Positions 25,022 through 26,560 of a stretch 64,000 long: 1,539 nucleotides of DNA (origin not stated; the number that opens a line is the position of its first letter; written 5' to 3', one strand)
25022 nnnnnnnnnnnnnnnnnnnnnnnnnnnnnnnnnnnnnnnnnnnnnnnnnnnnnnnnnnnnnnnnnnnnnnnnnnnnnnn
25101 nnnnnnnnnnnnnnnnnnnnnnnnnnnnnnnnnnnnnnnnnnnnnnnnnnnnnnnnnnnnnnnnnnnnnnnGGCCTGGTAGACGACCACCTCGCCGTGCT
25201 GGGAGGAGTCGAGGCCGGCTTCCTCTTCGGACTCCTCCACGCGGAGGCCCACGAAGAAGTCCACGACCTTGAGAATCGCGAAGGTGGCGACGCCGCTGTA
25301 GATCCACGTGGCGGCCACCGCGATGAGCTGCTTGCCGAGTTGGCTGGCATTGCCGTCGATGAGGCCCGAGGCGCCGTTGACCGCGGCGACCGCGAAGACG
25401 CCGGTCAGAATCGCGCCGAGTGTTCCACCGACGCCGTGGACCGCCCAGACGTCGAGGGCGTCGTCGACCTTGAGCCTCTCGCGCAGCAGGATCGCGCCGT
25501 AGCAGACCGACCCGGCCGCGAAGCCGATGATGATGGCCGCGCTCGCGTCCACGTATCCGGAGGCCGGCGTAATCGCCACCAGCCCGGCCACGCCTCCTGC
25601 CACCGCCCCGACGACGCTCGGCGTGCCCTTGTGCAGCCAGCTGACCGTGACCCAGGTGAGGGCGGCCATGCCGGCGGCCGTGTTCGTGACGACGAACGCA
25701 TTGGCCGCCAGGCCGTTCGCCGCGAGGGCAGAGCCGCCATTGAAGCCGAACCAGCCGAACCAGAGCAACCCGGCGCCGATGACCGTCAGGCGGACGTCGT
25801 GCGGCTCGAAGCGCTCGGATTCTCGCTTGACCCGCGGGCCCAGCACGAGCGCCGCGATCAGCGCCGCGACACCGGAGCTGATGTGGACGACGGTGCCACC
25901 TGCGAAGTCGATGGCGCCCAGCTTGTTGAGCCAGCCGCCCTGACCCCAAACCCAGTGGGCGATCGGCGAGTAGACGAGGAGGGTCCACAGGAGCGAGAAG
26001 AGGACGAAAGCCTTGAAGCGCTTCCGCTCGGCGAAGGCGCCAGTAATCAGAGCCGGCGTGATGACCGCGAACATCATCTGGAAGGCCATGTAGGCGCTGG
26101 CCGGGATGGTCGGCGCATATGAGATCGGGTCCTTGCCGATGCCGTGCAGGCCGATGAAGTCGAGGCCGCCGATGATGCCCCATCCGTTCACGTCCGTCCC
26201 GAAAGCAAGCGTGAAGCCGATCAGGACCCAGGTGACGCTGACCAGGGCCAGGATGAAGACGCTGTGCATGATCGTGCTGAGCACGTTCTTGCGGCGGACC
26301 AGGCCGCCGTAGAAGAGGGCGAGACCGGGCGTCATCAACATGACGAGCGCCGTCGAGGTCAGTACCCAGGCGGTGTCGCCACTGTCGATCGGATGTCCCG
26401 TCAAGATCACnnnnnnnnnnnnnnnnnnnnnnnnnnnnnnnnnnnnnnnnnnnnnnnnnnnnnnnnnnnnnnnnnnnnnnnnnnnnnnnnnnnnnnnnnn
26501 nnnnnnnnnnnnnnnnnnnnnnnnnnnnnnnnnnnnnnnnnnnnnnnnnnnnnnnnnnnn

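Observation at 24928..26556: Two paralogous 75-nt elements bracketing amt, each made of five perfectly phased 11-bp repeat units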

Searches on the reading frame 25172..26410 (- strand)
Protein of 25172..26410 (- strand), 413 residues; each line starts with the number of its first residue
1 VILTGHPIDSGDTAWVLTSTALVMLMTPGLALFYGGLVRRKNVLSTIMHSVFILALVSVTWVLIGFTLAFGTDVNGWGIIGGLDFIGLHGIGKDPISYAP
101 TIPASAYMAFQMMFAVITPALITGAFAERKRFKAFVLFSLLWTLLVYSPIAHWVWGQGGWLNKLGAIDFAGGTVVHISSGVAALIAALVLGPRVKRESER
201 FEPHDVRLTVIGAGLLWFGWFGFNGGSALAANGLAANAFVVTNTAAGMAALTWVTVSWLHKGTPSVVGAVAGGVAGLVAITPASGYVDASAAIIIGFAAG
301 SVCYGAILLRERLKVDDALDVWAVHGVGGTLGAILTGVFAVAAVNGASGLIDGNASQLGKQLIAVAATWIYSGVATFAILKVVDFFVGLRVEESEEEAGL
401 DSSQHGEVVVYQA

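Call 10: find_encoding_contigs(protein=window:25172-26410:-, flank=3000, max_places=6)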
Protein window:25172-26410:- (413 aa): 9 contigs read that carry it; 1 place shown.
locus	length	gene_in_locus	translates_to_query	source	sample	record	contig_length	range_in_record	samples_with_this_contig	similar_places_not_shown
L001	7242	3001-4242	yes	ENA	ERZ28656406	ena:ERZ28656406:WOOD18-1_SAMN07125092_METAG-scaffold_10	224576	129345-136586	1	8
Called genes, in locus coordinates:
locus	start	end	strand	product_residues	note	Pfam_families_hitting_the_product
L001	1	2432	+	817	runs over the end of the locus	PF07250:Glyoxal_oxid_N (faint), PF07646:Kelch_2 (faint), PF12904:Collagen_bind_2 (faint), PF24681:Kelch_KLHDC2_KLHL20_DRC7 (weak), PF13415:Beta-prop_FBX42, PF24681:Kelch_KLHDC2_KLHL20_DRC7, PF24981:Beta-prop_ATRN-LZTR1 (weak), PF01344:Kelch_1 (weak), +6 more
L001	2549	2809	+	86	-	-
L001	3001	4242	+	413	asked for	PF00909:Ammonium_transp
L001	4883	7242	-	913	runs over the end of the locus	PF14870:PSII_BNR (faint), PF15902:Sortilin-Vps10 (faint), PF02012:BNR (faint), PF13088:BNR_2 (faint)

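Call 11: find_homologous_proteins(query=window:25172-26410:-, max_evalue=1e-50)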
Query window:25172-26410:- (413 aa): 8000 proteins with E <= 1e-50 among 8000 candidates; the best 120 are listed.
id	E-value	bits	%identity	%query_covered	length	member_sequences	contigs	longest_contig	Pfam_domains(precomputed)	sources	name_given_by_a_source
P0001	5.8e-240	815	92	99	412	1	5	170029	PF00909.27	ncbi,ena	-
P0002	6.1e-240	815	93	97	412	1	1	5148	PF00909.27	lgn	-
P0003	6.5e-240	814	91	99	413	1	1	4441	PF00909.27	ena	-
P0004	1.2e-239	814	93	97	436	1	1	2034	PF00909.27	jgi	jgi:Amt family ammonium transporter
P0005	1.6e-239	813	92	99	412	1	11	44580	PF00909.27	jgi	jgi:Amt family ammonium transporter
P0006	3.8e-239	812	92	98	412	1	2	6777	PF00909.27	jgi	jgi:Amt family ammonium transporter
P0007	5.6e-239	811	93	97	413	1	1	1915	PF00909.27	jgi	jgi:Amt family ammonium transporter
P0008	6.4e-239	811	93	97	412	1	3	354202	PF00909.27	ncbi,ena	-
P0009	2.0e-238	810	93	97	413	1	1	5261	PF00909.27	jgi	jgi:Amt family ammonium transporter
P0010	2.1e-238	809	93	97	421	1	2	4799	PF00909.27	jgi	jgi:Amt family ammonium transporter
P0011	3.3e-238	809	93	97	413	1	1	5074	PF00909.27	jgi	-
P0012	3.6e-238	809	93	97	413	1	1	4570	PF00909.27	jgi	jgi:Amt family ammonium transporter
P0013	3.8e-238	809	93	97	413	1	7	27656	PF00909.27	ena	-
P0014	4.0e-238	809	92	97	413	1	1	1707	PF00909.27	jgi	jgi:ammonium transporter, Amt family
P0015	4.1e-238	808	92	97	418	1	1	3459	PF00909.27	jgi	jgi:Amt family ammonium transporter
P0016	4.2e-238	808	93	97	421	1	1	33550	PF00909.27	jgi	jgi:Amt family ammonium transporter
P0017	4.3e-238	808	92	98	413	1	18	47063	PF00909.27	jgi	jgi:Amt family ammonium transporter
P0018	4.3e-238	808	93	97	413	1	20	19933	PF00909.27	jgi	jgi:Amt family ammonium transporter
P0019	5.4e-238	808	92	97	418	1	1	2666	PF00909.27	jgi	jgi:Amt family ammonium transporter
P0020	6.5e-238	808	92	97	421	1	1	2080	PF00909.27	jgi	jgi:Amt family ammonium transporter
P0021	6.5e-238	808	91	99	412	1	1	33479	PF00909.27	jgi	-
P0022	7.3e-238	808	92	97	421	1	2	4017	PF00909.27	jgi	jgi:Amt family ammonium transporter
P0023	8.7e-238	807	93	97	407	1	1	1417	PF00909.27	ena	-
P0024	8.8e-238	807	92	97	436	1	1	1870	PF00909.27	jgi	jgi:Amt family ammonium transporter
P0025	8.8e-238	807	92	97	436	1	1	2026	PF00909.27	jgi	jgi:Amt family ammonium transporter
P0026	9.0e-238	807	92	97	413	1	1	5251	PF00909.27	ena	-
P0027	9.3e-238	807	92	98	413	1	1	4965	PF00909.27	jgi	jgi:Amt family ammonium transporter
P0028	9.3e-238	807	93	97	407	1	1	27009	PF00909.27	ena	-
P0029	9.4e-238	807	92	97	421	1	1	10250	PF00909.27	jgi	jgi:Amt family ammonium transporter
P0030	1.1e-237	807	92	98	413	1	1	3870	PF00909.27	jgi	jgi:Amt family ammonium transporter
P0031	1.1e-237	807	92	98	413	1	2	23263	PF00909.27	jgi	jgi:Amt family ammonium transporter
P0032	1.2e-237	807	93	97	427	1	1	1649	PF00909.27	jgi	jgi:Amt family ammonium transporter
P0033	1.3e-237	807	92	97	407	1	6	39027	PF00909.27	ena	-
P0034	1.3e-237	807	92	97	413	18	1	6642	PF00909.27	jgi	jgi:Amt family ammonium transporter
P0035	1.3e-237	807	93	97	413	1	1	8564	PF00909.27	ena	-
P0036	1.4e-237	807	91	99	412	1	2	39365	PF00909.27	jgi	jgi:ammonium transporter, Amt family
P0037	1.8e-237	806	92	97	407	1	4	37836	PF00909.27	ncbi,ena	ncbi:MAG TPA: ammonium transporter [Candidatus Limnocylindrales bacterium]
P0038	1.8e-237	806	91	99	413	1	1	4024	PF00909.27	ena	-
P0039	1.9e-237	806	89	99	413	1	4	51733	PF00909.27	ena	-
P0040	1.9e-237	806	92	97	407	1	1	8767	PF00909.27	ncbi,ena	-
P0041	2.0e-237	806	93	97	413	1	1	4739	PF00909.27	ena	-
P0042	2.2e-237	806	92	98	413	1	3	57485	PF00909.27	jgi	jgi:Amt family ammonium transporter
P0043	2.2e-237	806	92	97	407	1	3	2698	PF00909.27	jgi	jgi:Amt family ammonium transporter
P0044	2.3e-237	806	92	97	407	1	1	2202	PF00909.27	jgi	-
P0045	2.6e-237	806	93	97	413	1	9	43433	PF00909.27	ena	-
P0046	3.7e-237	805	92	97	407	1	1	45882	PF00909.27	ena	-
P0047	3.7e-237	805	93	97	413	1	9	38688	PF00909.27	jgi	jgi:Amt family ammonium transporter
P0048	4.5e-237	805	91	99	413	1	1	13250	PF00909.27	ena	-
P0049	6.1e-237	805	92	97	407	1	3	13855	PF00909.27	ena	-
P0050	7.3e-237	804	92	97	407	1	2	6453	PF00909.27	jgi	jgi:Amt family ammonium transporter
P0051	8.7e-237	804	89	99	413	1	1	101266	PF00909.27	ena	-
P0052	1.0e-236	804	93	97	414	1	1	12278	PF00909.27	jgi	jgi:Amt family ammonium transporter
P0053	1.0e-236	804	93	97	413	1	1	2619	PF00909.27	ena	-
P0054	1.3e-236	804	93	97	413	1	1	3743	PF00909.27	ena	-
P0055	1.6e-236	803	92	97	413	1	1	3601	PF00909.27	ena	-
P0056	1.7e-236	803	92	97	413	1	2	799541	PF00909.27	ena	-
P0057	2.3e-236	803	92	97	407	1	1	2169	PF00909.27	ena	-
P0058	2.6e-236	803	92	97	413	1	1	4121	PF00909.27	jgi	jgi:ammonium transporter, Amt family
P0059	3.0e-236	802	92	97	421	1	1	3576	PF00909.27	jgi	jgi:Amt family ammonium transporter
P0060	3.2e-236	802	93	97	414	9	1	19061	PF00909.27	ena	-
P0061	3.7e-236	802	91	99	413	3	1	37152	PF00909.27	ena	-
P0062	4.3e-236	802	92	97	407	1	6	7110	PF00909.27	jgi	jgi:Amt family ammonium transporter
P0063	5.7e-236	801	92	97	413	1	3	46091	PF00909.27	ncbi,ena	-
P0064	6.4e-236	801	92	97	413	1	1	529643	PF00909.27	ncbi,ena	-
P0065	7.0e-236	801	92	97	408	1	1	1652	PF00909.27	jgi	-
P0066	7.1e-236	801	92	97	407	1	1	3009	PF00909.27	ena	-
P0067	8.4e-236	801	92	97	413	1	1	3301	PF00909.27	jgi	jgi:Amt family ammonium transporter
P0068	8.7e-236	801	92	97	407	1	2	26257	PF00909.27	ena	-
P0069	1.0e-235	801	92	97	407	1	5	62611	PF00909.27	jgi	jgi:Amt family ammonium transporter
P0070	1.1e-235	801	91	98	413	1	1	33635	PF00909.27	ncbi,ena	-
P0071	1.6e-235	800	91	98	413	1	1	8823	PF00909.27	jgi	jgi:Amt family ammonium transporter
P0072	1.7e-235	800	91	98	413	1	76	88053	PF00909.27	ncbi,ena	-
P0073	2.5e-235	799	91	98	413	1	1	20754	PF00909.27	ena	-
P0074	2.6e-235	799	91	98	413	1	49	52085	PF00909.27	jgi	jgi:Amt family ammonium transporter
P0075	2.7e-235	799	92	97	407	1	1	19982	PF00909.27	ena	-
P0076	3.0e-235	799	91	98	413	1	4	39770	PF00909.27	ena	-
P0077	4.5e-235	798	91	98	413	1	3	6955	PF00909.27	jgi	jgi:Amt family ammonium transporter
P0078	4.7e-235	798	91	98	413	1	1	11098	PF00909.27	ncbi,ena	ncbi:MAG: ammonium transporter [Candidatus Limnocylindrales bacterium]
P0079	5.0e-235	798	92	97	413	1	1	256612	PF00909.27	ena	-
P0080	7.6e-235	798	91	97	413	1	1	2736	PF00909.27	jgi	jgi:Amt family ammonium transporter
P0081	1.1e-234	797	91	98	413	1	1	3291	PF00909.27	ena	-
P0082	1.1e-234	797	91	97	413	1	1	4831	PF00909.27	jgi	jgi:ammonium transporter, Amt family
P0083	1.1e-234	797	89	99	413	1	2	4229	PF00909.27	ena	-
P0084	1.1e-234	797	91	97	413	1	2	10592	PF00909.27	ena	-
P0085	1.4e-234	797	91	97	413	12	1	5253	PF00909.27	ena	-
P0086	1.5e-234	797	91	98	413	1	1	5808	PF00909.27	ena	-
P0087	1.5e-234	797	89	99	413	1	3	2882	PF00909.27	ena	-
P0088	1.9e-234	796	91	98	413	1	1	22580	PF00909.27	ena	-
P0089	2.2e-234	796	91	97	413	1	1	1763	PF00909.27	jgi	jgi:ammonium transporter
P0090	2.9e-234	796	89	99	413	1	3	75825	PF00909.27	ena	-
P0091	3.4e-234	796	91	98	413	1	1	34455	PF00909.27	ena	-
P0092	3.4e-234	796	91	98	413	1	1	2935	PF00909.27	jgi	jgi:Amt family ammonium transporter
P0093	3.6e-234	796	89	99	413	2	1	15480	PF00909.27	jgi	jgi:Amt family ammonium transporter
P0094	3.8e-234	795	89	99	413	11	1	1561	PF00909.27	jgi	jgi:Amt family ammonium transporter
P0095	4.0e-234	795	89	99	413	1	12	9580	PF00909.27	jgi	-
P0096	4.2e-234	795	90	99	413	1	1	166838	PF00909.27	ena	-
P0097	4.9e-234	795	91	97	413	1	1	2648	PF00909.27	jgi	jgi:ammonium transporter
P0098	5.5e-234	795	91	98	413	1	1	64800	PF00909.27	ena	-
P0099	6.2e-234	795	90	97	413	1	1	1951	PF00909.27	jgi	jgi:ammonium transporter, Amt family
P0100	6.3e-234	795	91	97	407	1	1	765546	PF00909.27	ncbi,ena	-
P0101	7.7e-234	794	89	99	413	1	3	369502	PF00909.27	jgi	jgi:Amt family ammonium transporter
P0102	8.2e-234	794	90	97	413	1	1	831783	PF00909.27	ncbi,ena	-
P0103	8.6e-234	794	92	97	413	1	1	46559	PF00909.27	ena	-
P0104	9.4e-234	794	89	99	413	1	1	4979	PF00909.27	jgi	-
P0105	9.9e-234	794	92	97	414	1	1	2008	PF00909.27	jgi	jgi:Amt family ammonium transporter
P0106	1.1e-233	794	89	99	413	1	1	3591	PF00909.27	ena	-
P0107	1.5e-233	793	89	99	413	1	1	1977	PF00909.27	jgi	jgi:ammonium transporter, Amt family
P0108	2.0e-233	793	88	99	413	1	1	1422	PF00909.27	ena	-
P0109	2.3e-233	793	90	97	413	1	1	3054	PF00909.27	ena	-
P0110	2.9e-233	793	89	99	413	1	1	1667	PF00909.27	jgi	jgi:Amt family ammonium transporter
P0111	2.9e-233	793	88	99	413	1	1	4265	PF00909.27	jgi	-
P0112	4.0e-233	792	89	99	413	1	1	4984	PF00909.27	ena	-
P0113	4.6e-233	792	89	99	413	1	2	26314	PF00909.27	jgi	jgi:Amt family ammonium transporter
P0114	4.6e-233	792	89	99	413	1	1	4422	PF00909.27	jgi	jgi:Amt family ammonium transporter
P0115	5.5e-233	792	90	97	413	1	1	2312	PF00909.27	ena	-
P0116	5.8e-233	792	88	99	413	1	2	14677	PF00909.27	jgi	jgi:Amt family ammonium transporter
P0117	6.1e-233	791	91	97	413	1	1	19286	PF00909.27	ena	-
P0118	6.1e-233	791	90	97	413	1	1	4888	PF00909.27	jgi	jgi:Amt family ammonium transporter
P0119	8.0e-233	791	90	97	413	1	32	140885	PF00909.27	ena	-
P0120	8.3e-233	791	90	97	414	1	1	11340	PF00909.27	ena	-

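Call 13: find_related_loci(query=window:25172-26410:-, collection=genome_contigs, flank=3000)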
Query window:25172-26410:- (413 aa) in genome_contigs; peptide patterns used: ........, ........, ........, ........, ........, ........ (x = any residue, [..] = any of these).
600 stretches matched a pattern (row limit reached: there are more); 597 encode a relative of the query (tblastn E <= 1e-3); the best 80 are kept; 80 distinct loci.
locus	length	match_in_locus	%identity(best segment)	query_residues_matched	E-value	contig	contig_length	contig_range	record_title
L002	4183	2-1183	65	17-412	2e-159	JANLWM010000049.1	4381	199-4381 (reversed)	MAG: Chloroflexota bacterium isolate OTE_20_metabat_38 OTE_20_k141_1741372, whole genome shotgun sequence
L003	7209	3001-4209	59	8-407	7e-151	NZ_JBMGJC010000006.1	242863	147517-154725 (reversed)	Pelotomaculum propionicicum strain C1 NODE_34_length_242863_cov_15.130117, whole genome shotgun sequence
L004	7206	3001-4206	59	8-407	2e-149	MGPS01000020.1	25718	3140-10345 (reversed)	MAG: Deltaproteobacteria bacterium GWC2_42_11 gwc2_scaffold_1817, whole genome shotgun sequence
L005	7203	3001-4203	60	8-407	8e-149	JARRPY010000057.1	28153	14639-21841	MAG: Deltaproteobacteria bacterium isolate Spart_188_MAG scaffold_3048, whole genome shotgun sequence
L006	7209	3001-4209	60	8-407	7e-148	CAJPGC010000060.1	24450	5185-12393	uncultured bacterium isolate BACT1 genome assembly, contig: CONTIG_60, whole genome shotgun sequence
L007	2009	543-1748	64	8-407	2e-159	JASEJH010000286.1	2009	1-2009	MAG: Thermoanaerobacteraceae bacterium isolate Yes71-27 NODE_286_length_2009_cov_3.785056, whole genome shotgun sequence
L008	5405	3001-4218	62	8-412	6e-147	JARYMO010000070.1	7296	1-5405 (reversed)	MAG: Syntrophomonadaceae bacterium isolate A05DMB-I-34 NODE_3478_length_7296_cov_4.083828, whole genome shotgun sequence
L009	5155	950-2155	58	8-407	5e-145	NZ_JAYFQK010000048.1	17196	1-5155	MAG: Desulfitobacterium sp. isolate CA_182 c_CA_000000005960, whole genome shotgun sequence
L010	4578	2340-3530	58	8-407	2e-147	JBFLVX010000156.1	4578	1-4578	MAG: Nitrospirota bacterium isolate MAG017 MAG017_156, whole genome shotgun sequence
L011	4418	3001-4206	62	8-407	7e-145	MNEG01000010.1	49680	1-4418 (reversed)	MAG: Candidatus Rokubacteria bacterium 13_1_40CM_68_15 13_1_40cm_scaffold_185, whole genome shotgun sequence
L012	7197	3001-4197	64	8-407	4e-143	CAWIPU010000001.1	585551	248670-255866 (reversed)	MAG: uncultured Chloroflexia bacterium isolate MFD01721.bin.1.359 genome assembly, contig: contig_11793, whole genome sh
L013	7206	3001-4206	57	8-407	2e-142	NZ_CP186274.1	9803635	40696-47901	Singulisphaera sp. PoT chromosome, complete genome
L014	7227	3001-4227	56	1-408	1e-141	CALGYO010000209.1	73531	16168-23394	MAG TPA_asm: uncultured Desulfovibrionaceae bacterium isolate SRR3330206_bin.76_CONCOCT_v1.1_MAG genome assembly, contig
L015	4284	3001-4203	58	8-407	1e-141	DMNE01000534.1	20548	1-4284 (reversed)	MAG TPA_asm: Nitrospiraceae bacterium isolate UBA9159 contig_45158, whole genome shotgun sequence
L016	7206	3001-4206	59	8-407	1e-139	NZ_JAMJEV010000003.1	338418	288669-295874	Desulfosporosinus nitroreducens strain P130 NODE_3_length_338418_cov_160.058080, whole genome shotgun sequence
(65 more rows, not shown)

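Call 15: find_encoding_contigs(protein=P0101, flank=3000, max_places=3)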
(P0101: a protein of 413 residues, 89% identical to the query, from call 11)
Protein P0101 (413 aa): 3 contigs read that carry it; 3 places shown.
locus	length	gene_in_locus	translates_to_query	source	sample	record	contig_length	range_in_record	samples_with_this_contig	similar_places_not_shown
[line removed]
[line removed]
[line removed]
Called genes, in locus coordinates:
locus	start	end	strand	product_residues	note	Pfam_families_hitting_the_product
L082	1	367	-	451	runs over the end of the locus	-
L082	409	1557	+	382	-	PF00206:Lyase_1, PF14698:ASL_C2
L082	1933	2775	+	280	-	PF25191:DUF7832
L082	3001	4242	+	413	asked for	PF00909:Ammonium_transp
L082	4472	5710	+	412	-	PF00909:Ammonium_transp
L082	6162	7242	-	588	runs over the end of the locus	PF00664:ABC_membrane, PF00005:ABC_tran, PF13304:AAA_21 (faint)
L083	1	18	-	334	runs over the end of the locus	-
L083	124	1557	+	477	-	PF00206:Lyase_1, PF14698:ASL_C2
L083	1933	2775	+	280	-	PF25191:DUF7832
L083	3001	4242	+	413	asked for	PF00909:Ammonium_transp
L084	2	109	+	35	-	?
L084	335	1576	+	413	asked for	PF00909:Ammonium_transp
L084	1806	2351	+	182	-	?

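Call 16: find_encoding_contigs(protein=P0102, flank=3000, max_places=3)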
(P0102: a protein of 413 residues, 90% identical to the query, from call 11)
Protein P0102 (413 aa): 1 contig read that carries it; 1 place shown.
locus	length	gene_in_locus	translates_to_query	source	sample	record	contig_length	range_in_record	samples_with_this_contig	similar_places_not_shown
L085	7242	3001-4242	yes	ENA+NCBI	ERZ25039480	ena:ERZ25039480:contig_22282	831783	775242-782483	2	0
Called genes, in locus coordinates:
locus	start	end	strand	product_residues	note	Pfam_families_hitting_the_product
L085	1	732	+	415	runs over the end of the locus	PF07690:MFS_1, PF12832:MFS_1_like, PF07690:MFS_1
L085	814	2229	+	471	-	PF00206:Lyase_1, PF14698:ASL_C2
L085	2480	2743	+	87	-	-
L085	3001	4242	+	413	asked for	PF00909:Ammonium_transp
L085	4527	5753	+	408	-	PF00909:Ammonium_transp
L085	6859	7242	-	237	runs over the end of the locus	PF00072:Response_reg, PF00486:Trans_reg_C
